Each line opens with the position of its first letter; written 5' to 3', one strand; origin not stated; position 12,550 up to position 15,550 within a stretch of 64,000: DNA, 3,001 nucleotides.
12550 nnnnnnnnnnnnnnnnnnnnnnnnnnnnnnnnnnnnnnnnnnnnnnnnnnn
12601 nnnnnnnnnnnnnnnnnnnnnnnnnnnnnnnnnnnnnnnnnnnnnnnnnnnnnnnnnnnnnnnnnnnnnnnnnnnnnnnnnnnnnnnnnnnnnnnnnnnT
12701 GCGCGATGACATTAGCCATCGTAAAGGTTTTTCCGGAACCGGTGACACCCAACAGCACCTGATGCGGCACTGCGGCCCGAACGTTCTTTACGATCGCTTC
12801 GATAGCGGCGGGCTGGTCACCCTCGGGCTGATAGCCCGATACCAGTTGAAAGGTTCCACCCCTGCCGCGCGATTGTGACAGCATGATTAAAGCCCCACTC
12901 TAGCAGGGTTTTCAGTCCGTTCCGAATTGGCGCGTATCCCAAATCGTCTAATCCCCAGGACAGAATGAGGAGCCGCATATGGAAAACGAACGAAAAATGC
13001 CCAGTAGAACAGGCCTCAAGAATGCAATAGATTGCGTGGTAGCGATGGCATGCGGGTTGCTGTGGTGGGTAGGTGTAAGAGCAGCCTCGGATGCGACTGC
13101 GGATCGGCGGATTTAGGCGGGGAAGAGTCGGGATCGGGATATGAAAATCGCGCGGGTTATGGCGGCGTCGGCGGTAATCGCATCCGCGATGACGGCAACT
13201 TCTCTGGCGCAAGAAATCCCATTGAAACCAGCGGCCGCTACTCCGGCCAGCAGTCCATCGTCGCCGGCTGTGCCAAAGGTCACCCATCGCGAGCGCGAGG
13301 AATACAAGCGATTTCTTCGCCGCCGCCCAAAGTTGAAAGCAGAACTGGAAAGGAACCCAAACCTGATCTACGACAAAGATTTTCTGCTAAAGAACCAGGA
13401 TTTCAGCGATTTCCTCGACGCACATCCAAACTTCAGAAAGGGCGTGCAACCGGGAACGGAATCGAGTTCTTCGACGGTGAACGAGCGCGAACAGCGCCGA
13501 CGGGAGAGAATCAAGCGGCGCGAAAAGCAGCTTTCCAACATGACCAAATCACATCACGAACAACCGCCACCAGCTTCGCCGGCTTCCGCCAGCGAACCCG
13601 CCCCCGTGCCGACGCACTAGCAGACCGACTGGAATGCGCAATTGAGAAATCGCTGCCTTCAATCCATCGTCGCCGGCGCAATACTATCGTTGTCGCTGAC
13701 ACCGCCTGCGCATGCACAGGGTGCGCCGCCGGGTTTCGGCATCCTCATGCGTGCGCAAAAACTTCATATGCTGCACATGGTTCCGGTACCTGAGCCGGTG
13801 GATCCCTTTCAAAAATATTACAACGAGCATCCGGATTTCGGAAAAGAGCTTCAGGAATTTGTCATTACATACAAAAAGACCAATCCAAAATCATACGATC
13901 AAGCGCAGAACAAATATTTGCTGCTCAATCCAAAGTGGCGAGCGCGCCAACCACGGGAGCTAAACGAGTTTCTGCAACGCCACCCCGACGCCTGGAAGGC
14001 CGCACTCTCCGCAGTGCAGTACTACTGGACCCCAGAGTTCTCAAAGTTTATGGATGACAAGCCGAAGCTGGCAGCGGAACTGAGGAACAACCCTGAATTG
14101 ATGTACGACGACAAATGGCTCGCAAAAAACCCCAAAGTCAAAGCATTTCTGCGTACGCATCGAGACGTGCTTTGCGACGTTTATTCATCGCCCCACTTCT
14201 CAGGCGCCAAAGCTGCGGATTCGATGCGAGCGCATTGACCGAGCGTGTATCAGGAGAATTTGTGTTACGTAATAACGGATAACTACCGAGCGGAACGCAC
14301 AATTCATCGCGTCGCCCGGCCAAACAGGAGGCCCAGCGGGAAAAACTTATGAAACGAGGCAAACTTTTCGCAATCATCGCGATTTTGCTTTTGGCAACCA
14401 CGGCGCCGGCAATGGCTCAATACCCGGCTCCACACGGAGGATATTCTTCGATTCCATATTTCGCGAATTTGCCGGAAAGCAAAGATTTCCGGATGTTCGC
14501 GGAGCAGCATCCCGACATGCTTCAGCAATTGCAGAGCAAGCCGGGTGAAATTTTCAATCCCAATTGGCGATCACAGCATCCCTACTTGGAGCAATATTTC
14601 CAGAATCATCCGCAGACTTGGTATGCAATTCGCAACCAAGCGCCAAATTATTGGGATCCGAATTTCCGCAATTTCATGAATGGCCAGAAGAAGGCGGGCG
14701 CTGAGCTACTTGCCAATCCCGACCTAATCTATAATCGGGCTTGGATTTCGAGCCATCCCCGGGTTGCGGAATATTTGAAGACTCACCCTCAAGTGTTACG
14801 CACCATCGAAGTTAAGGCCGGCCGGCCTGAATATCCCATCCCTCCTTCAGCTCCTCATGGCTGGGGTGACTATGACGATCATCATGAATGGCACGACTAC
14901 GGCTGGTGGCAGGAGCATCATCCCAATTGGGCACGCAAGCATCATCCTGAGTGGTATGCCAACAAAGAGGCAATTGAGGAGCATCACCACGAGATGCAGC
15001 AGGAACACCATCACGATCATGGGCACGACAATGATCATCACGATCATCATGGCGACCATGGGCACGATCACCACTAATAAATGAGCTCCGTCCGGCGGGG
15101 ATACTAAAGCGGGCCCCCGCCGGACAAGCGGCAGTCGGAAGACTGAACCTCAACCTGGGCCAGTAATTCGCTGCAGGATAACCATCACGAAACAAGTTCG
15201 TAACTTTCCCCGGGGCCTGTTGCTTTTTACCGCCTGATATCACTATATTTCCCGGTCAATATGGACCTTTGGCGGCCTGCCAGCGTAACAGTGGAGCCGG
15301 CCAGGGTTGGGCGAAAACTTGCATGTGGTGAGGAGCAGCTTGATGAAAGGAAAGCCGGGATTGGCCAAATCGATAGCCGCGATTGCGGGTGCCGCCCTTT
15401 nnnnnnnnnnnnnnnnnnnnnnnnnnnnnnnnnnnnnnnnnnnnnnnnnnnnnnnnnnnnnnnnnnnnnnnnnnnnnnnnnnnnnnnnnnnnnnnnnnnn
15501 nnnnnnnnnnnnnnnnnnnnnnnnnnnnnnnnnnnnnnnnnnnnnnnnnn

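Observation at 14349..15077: Paralog 3 ends in an extreme His-rich tail (about 26 His in the last 70 residues), suggesting periplasmic metal binding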

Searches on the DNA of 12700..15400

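Call 83: search_rna_families(source=window, start=12700, end=15400, threshold=evalue, max_evalue=1)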
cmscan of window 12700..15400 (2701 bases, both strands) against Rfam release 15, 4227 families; matches with E-value up to 1: 0.
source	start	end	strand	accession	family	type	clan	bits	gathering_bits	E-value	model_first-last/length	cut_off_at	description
